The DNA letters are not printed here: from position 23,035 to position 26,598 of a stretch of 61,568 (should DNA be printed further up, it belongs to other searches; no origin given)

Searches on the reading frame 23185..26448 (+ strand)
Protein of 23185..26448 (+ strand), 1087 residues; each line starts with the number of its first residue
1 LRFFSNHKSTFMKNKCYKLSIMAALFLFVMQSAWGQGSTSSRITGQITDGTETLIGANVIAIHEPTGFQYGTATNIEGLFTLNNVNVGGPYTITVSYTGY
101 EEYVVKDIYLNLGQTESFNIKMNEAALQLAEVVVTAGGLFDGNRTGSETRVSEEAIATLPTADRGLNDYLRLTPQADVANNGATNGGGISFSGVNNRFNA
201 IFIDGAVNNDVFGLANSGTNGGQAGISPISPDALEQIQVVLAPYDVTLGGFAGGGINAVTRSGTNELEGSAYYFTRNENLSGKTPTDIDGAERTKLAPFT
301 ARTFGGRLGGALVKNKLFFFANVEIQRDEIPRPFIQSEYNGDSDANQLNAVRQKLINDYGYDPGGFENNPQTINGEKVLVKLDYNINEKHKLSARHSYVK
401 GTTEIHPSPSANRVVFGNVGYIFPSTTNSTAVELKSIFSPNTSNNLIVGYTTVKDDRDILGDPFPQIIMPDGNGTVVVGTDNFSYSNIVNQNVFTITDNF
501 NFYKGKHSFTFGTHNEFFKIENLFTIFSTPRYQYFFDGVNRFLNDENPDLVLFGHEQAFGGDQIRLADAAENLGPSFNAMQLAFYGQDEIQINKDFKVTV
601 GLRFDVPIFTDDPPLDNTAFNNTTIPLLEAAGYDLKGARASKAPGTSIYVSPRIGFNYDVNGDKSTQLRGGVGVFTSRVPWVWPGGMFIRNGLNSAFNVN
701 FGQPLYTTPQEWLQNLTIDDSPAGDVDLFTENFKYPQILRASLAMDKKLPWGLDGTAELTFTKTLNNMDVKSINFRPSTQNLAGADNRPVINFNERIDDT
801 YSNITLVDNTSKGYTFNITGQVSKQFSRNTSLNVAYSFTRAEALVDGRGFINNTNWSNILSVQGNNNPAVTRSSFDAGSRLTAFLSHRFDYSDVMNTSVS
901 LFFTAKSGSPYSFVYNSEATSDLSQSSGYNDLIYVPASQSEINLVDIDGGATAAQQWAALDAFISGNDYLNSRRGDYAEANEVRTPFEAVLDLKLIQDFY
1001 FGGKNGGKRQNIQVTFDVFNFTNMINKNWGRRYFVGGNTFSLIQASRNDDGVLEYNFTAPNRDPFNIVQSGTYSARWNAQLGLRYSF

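Call 56: search_protein_families(library=pfam, proteins=[window:23185-26448:+], max_evalue=0.001)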
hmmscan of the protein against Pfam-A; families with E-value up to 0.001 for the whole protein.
window:23185-26448:+ (1087 aa): 4 families
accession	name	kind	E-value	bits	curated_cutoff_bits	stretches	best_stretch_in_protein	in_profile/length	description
PF25183.1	OMP_b-brl_4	-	4e-55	188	30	2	365-1045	143-829/838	Outer membrane beta barrel domain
PF13620.12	CarboxypepD_reg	-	6.6e-16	58.9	32.3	1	43-122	2-81/82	Carboxypeptidase regulatory-like domain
PF13715.12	CarbopepD_reg_2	-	1.3e-13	51.2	32.2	1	43-134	1-88/88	CarboxypepD_reg-like domain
PF07715.20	Plug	-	8.4e-09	36.3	23.9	1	145-256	6-107/107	TonB-dependent Receptor Plug Domain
